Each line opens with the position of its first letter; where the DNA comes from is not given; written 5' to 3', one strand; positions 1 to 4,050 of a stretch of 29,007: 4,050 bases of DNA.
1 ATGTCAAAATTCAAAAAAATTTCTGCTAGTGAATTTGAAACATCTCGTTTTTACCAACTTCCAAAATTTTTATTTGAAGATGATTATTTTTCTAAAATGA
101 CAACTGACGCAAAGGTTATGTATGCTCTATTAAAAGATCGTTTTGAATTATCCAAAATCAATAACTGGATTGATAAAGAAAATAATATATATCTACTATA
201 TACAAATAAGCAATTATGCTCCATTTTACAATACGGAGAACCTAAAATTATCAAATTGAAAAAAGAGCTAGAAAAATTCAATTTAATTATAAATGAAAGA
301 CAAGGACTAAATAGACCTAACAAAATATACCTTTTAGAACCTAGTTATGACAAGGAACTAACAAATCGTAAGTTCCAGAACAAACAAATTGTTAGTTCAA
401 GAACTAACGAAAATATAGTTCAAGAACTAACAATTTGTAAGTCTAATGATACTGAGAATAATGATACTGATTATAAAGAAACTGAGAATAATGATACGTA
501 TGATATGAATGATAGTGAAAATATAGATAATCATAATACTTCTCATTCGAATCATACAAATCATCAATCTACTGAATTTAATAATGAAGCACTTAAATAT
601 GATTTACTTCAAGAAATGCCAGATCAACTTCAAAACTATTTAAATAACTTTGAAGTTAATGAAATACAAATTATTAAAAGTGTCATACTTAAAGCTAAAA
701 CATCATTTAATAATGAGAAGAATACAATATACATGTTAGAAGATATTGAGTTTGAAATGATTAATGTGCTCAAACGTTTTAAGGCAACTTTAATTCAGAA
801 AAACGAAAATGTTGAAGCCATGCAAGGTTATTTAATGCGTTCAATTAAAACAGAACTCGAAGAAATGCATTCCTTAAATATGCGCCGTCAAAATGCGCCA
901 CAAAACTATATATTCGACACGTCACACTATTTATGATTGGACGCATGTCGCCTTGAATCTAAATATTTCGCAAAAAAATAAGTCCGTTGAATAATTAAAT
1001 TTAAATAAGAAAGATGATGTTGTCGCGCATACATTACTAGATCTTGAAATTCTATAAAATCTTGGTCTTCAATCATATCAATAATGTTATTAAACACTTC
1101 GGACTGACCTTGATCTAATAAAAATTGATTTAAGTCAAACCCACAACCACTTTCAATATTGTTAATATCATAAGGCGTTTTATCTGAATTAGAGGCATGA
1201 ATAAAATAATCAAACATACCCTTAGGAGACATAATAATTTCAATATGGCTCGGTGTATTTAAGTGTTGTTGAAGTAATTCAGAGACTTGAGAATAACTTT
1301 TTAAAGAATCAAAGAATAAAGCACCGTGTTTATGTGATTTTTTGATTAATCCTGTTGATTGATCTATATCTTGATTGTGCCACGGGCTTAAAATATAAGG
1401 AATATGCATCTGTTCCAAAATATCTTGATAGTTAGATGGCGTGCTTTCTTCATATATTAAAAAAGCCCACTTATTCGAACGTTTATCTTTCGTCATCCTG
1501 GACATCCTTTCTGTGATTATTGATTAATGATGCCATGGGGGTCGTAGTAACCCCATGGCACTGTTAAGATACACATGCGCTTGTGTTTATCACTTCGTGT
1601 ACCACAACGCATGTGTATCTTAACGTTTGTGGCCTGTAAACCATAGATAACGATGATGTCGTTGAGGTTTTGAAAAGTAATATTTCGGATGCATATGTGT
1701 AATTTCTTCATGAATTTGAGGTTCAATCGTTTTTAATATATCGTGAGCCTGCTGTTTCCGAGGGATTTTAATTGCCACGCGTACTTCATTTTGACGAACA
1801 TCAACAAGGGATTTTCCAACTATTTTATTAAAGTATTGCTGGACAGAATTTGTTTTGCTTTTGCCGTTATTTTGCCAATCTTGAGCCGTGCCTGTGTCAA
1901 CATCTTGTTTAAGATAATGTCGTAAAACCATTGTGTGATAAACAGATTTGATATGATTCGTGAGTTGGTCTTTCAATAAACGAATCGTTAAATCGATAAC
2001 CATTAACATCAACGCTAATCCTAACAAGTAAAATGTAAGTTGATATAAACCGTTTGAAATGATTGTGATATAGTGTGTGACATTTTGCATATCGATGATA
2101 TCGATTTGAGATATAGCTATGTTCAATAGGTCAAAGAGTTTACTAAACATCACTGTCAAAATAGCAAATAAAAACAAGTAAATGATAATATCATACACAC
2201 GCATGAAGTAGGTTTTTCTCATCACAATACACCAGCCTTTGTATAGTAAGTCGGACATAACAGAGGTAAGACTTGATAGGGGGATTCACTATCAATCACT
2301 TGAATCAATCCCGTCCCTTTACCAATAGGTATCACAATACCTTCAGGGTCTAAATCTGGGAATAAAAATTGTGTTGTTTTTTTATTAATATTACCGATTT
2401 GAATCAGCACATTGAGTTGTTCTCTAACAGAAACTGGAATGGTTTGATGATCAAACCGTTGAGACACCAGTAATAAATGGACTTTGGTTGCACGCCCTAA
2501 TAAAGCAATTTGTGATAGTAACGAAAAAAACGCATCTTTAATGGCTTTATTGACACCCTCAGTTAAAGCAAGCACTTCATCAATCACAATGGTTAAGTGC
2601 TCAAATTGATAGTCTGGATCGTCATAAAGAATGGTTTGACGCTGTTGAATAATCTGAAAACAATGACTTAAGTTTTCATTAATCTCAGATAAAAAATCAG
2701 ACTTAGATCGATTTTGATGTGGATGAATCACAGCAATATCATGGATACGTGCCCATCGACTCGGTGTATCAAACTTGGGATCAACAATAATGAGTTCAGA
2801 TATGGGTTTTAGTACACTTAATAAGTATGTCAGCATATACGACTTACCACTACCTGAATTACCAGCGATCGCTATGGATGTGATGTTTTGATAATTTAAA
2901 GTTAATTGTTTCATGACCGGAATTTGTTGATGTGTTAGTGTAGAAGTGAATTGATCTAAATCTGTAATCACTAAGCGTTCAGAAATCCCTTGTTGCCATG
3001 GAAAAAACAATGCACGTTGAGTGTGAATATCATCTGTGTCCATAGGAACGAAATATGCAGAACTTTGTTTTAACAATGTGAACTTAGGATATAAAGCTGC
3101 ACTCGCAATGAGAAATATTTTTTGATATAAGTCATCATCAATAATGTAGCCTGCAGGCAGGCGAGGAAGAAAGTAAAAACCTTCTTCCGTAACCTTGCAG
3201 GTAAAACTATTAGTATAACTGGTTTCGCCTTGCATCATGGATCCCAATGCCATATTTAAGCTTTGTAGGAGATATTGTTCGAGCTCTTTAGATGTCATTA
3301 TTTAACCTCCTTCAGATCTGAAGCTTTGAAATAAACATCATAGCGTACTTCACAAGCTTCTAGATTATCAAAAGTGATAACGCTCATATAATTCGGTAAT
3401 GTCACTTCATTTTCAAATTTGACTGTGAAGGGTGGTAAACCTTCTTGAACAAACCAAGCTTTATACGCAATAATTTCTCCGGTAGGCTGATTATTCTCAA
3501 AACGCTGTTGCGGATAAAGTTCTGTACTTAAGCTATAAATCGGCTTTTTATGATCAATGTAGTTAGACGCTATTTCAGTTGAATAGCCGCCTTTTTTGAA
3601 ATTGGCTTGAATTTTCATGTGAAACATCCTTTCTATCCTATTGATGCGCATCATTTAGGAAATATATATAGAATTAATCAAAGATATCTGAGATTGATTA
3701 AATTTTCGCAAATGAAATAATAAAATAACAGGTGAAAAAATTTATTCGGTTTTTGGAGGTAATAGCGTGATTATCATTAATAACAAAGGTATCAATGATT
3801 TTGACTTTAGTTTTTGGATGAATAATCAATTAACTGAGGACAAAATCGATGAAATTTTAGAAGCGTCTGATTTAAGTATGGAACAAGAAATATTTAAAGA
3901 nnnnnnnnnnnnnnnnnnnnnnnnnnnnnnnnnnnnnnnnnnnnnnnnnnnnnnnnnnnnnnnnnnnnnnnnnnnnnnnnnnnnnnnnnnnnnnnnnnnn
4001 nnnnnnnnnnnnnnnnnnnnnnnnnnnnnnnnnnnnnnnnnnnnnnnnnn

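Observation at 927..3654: Tn916/ICEBs1-style DNA-processing module built around a Rep_2 (pMV158 RepB-like) rolling-circle nickase and an FtsK-like ATPase, with a canonical TACTACG/AC nick hairpin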

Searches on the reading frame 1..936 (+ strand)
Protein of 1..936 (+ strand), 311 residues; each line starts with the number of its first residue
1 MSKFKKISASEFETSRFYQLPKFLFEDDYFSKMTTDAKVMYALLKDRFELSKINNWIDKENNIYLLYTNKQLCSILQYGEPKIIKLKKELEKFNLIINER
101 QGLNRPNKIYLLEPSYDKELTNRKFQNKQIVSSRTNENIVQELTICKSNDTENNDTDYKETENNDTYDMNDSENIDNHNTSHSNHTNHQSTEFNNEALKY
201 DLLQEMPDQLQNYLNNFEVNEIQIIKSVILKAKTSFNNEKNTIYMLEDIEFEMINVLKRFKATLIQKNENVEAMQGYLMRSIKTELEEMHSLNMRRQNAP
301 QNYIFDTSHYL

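Call 3: search_protein_families(library=pfam, proteins=[window:1-936:+], max_evalue=0.1)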
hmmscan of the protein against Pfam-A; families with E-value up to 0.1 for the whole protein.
window:1-936:+ (311 aa): 2 families
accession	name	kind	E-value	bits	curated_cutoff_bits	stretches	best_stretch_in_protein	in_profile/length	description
PF06970.17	RepA_N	-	2.1e-26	92.1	30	1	16-90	2-76/76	Replication initiator protein A (RepA) N-terminus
PF18008.6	Bac_RepA_C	-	3.1e-16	60.1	25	1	207-290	2-94/95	Replication initiator protein A C-terminal domain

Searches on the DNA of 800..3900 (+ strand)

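Call 5: search_dna_similar(query=window:800-3900:+, collection=plasmids, mode=near, max_rows=30)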
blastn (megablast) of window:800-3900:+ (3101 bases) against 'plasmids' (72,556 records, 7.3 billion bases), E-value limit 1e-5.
Records with a match: 54; places in all: 57; records where one place covers at least 80% of the query: 42.
Best place of each record, by identity: 90-95% 33; 80-90% 21.
By first word of the organism name: Staphylococcus 54.
By predicted mobility (MOB-suite, as given by PLSDB): non-mobilizable 39; mobilizable 15.
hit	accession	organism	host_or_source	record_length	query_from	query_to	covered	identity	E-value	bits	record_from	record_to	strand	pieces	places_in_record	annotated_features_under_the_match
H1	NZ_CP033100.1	Staphylococcus warneri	condensation water of the Shenzhou-10 ...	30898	1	3101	100%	93.9%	0e+0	4680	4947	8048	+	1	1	cell division protein FtsK | hypothetical protein (x3) | replication protein | replication initiator protein A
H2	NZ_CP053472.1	Staphylococcus warneri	metagenomic assembly,Doubanjiang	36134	1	3099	100%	92.9%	0e+0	4499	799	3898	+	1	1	hypothetical protein (x4) | replication protein | replication initiator protein A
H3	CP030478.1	Staphylococcus aureus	Homo sapiens,blood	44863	1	3099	100%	92.8%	0e+0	4494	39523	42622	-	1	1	cell division protein FtsK | hypothetical protein (x3) | Replication protein RepB | replication protein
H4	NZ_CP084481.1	Staphylococcus lugdunensis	Homo sapiens,pure culture,BALF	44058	1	3099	100%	92.8%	0e+0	4494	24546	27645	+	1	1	hypothetical protein (x4) | replication protein | replication initiator protein A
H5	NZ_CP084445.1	Staphylococcus lugdunensis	Homo sapiens,pure culture,postoperative ...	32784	1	3099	100%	92.8%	0e+0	4494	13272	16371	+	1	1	hypothetical protein (x4) | replication protein | replication initiator protein A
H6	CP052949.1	Staphylococcus epidermidis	Homo sapiens,nose; prosthetic joint ...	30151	1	3099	100%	92.8%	0e+0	4494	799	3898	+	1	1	cell division protein FtsK | hypothetical protein (x3) | Replication protein RepB | replication initiator protein A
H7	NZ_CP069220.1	Staphylococcus epidermidis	sofa,bacteria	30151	1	3099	100%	92.8%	0e+0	4494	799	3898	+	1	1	hypothetical protein (x4) | replication protein | replication initiator protein A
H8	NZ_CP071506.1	Staphylococcus haemolyticus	Mouse,Mouse lung tissue,lung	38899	1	3099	100%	92.8%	0e+0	4494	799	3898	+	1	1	hypothetical protein (x4) | replication protein | replication initiator protein A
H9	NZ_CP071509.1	Staphylococcus haemolyticus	Mouse,Mouse ung tissue,lung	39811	1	3099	100%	92.8%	0e+0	4494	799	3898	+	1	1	hypothetical protein (x4) | replication protein | replication initiator protein A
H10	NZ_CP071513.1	Staphylococcus haemolyticus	Mouse,Mouse lung tissue,lung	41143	1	3099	100%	92.8%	0e+0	4494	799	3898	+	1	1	hypothetical protein (x4) | replication protein | replication initiator protein A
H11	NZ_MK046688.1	Staphylococcus epidermidis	Homo sapiens,Neck/Axilla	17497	1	3099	100%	92.8%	0e+0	4490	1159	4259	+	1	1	hypothetical protein (x4) | replication initiator protein A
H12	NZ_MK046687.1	Staphylococcus epidermidis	Homo sapiens,neck/axilla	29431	1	3099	100%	92.8%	0e+0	4490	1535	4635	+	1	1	hypothetical protein (x4) | replication initiator protein A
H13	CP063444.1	Staphylococcus haemolyticus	single cell,swine nasal swab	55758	21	3101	99%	93.0%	0e+0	4494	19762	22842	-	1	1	cell division protein FtsK | hypothetical protein (x3) | replication protein | replication initiator protein A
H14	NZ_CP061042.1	Staphylococcus warneri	Himo sapiens,Homo sapiens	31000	1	3099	100%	91.5%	0e+0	4257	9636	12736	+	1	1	hypothetical protein (x4) | replication protein | replication initiator protein A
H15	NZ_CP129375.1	Staphylococcus epidermidis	Chicken meats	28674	145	3099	95%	91.4%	0e+0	4052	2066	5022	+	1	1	hypothetical protein (x4) | replication protein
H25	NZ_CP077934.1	Staphylococcus aureus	Homo sapiens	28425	145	3099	95%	90.2%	0e+0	3847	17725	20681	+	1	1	hypothetical protein (x4) | replication protein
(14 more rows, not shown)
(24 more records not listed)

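Call 7: get_annotated_region(hit=H3, flank=6000)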
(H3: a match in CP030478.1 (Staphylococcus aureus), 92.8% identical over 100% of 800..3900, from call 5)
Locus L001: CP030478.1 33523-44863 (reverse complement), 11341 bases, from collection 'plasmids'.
description: Staphylococcus aureus strain ER02243.3 plasmid unnamed1, complete sequence
organism: Staphylococcus aureus (NCBI taxid 1280)
taxonomy: Bacteria; Bacillota; Bacilli; Bacillales; Staphylococcaceae; Staphylococcus; Staphylococcus aureus
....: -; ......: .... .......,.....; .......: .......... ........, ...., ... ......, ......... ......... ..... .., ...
typing (MOB-suite, as given by PLSDB): mobilizable; replicon rep_cluster_2120,rep_cluster_2214,rep_cluster_418; relaxase MOBV
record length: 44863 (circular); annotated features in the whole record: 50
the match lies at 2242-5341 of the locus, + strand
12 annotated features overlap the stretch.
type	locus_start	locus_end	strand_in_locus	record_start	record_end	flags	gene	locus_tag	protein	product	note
CDS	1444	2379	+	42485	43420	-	-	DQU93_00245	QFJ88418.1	replication protein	-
CDS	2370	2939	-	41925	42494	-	-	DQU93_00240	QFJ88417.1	Replication protein RepB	-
CDS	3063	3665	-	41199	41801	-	-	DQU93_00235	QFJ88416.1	hypothetical protein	-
CDS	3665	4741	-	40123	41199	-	-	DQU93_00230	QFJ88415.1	cell division protein FtsK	-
CDS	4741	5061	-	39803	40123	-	-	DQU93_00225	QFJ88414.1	hypothetical protein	-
CDS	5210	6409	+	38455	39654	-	-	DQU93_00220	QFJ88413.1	hypothetical protein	-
CDS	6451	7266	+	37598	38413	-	-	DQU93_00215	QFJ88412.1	hypothetical protein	-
CDS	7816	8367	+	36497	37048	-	-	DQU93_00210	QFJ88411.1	type III toxin-antitoxin system ToxN/AbiQ family toxin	-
CDS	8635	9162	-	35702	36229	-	-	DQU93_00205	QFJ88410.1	N-acetyltransferase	-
CDS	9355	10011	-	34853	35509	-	-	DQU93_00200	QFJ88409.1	hypothetical protein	-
CDS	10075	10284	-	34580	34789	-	-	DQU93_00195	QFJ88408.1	copper chaperone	-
CDS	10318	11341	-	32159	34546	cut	-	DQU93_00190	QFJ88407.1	copper-translocating P-type ATPase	-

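Call 69: get_annotated_region(hit=H25, flank=1500)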
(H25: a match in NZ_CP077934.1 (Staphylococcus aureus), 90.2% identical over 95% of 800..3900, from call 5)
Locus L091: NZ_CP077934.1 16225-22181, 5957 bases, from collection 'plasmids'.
description: Staphylococcus aureus strain 359 plasmid unnamed1, complete sequence
organism: Staphylococcus aureus (NCBI taxid 1280)
taxonomy: Bacteria; Bacillota; Bacilli; Bacillales; Staphylococcaceae; Staphylococcus; Staphylococcus aureus
host: -; source: Homo sapiens; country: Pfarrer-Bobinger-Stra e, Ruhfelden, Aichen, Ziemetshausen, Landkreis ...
typing (MOB-suite, as given by PLSDB): non-mobilizable; replicon rep_cluster_2341,rep_cluster_418
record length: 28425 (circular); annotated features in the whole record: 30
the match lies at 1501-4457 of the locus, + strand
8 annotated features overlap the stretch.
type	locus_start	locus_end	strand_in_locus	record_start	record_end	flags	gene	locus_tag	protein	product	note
CDS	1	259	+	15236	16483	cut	-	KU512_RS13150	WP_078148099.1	replication initiator protein A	-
CDS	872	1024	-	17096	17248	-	-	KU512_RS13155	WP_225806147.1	hypothetical protein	-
CDS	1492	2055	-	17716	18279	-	-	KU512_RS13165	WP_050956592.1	replication protein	-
CDS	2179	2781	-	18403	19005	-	-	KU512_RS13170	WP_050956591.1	hypothetical protein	-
CDS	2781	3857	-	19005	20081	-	-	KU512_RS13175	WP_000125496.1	hypothetical protein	-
CDS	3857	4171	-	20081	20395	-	-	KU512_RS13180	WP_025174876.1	hypothetical protein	-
CDS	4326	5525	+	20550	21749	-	-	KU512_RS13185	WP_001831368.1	hypothetical protein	-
CDS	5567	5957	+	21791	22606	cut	-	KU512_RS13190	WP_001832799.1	hypothetical protein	-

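Call 74: search_dna_similar(query=window:1515-1575:-, collection=plasmids, mode=distant, max_evalue=10, max_rows=60, rows=spread)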
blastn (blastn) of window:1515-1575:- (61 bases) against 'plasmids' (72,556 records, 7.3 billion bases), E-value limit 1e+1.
Records with a match: 69; places in all: 71; records where one place covers at least 80% of the query: 34.
Best place of each record, by identity: >=99% 10; 95-99% 36; 90-95% 1; 80-90% 22.
By first word of the organism name: Staphylococcus 46; Lactococcus 19; Enterococcus 3; Macrococcoides 1.
By predicted mobility (MOB-suite, as given by PLSDB): non-mobilizable 44; mobilizable 21; conjugative 4.
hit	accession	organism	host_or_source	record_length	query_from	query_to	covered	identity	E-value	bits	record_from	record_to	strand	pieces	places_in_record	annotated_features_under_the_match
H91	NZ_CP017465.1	Staphylococcus pasteuri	cell culture,Korean fermented food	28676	1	61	100%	100.0%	7e-23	111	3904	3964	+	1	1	none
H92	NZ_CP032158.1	Staphylococcus warneri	cell culture,Laboratory contaminant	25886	1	61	100%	100.0%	7e-23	111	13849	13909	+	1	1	none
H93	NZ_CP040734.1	Staphylococcus hominis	Homo sapiens,bacterial colony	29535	1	61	100%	100.0%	7e-23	111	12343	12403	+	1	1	none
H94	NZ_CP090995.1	Staphylococcus epidermidis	Homo sapiens,skin swab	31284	1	61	100%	100.0%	7e-23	111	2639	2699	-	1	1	none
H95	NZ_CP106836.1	Staphylococcus epidermidis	Homo sapiens,skin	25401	1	61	100%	100.0%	7e-23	111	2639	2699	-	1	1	none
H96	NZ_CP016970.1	Staphylococcus epidermidis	Homo sapiens,blood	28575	1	61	100%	100.0%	7e-23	111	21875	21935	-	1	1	none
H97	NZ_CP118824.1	Staphylococcus epidermidis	Camelus dromedarius,Bactrial agar ...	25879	1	61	100%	100.0%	7e-23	111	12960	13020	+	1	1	none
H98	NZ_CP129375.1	Staphylococcus epidermidis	Chicken meats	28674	1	61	100%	100.0%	7e-23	111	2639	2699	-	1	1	none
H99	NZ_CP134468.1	Staphylococcus warneri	White radish,Single cell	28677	1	61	100%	100.0%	7e-23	111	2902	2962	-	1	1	none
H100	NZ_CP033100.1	Staphylococcus warneri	condensation water of the Shenzhou-10 ...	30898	1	61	100%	98.4%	1e-20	104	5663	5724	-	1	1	none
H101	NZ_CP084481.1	Staphylococcus lugdunensis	Homo sapiens,pure culture,BALF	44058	1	61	100%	98.4%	1e-20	104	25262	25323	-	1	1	none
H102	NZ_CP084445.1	Staphylococcus lugdunensis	Homo sapiens,pure culture,postoperative ...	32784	1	61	100%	98.4%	1e-20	104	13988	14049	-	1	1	none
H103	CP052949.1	Staphylococcus epidermidis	Homo sapiens,nose; prosthetic joint ...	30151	1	61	100%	98.4%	1e-20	104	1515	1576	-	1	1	none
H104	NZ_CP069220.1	Staphylococcus epidermidis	sofa,bacteria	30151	1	61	100%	98.4%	1e-20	104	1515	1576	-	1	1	none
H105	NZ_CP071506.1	Staphylococcus haemolyticus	Mouse,Mouse lung tissue,lung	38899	1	61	100%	98.4%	1e-20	104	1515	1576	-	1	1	none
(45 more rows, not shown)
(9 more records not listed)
